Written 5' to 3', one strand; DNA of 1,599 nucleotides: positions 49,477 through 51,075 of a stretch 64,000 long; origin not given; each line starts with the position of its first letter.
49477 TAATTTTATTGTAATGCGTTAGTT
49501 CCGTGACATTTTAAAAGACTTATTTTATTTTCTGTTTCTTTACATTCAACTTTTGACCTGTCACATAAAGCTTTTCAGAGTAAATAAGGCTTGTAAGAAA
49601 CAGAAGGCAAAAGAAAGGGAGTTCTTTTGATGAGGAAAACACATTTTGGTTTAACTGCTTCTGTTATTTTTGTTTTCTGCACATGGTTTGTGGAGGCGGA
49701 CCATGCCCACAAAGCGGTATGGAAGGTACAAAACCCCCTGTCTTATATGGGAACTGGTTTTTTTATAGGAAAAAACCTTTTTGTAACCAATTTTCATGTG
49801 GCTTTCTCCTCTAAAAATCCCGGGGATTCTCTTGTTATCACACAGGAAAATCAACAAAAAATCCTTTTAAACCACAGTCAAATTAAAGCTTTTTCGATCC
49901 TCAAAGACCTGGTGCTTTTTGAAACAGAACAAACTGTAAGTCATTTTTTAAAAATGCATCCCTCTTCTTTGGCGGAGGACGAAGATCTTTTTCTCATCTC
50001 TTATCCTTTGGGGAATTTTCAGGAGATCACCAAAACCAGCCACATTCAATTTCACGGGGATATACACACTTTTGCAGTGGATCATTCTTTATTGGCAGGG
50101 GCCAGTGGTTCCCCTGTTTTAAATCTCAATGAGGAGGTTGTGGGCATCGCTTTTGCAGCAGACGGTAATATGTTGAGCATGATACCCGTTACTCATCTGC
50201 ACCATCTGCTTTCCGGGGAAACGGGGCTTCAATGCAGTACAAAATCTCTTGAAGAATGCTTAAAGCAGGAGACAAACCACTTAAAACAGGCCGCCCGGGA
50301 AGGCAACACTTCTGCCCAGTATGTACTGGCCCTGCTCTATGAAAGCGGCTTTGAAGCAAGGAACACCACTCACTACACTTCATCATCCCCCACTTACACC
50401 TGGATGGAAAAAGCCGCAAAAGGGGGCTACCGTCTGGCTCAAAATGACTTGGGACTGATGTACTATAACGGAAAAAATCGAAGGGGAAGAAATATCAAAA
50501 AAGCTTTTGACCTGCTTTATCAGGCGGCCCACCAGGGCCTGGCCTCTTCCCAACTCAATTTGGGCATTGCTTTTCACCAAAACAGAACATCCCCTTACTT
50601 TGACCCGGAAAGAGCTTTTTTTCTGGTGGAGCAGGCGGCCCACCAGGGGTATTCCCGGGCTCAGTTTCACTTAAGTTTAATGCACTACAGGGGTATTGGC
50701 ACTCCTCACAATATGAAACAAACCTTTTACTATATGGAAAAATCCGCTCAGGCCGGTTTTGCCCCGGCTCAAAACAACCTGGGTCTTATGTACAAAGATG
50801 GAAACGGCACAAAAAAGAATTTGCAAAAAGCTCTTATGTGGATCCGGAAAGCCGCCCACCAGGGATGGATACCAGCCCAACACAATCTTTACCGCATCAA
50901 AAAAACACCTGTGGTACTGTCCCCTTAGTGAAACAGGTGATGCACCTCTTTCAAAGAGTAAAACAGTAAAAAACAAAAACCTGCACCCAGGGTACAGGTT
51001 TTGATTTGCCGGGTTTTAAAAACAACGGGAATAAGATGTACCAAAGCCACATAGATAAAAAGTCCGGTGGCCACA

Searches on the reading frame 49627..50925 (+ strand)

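Call 52: search_protein_families(library=pfam, proteins=[window:49627-50925:+], max_evalue=0.0001)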
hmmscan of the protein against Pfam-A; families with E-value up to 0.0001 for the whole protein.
window:49627-50925:+ (433 aa): 4 families
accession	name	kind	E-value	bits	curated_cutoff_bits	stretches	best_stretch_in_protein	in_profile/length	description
PF08238.18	Sel1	-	1.6e-28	98.5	30.7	3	379-413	1-35/36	Sel1 repeat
PF13365.12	Trypsin_2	-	4.7e-11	44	27.6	1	42-174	1-144/144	Trypsin-like peptidase domain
PF00089.32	Trypsin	-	6.7e-06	26.5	20.6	0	31-119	15-113/220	Trypsin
PF00949.27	Peptidase_S7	-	5.9e-05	23.4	20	0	149-179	87-117/131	Peptidase S7, Flavivirus NS3 serine protease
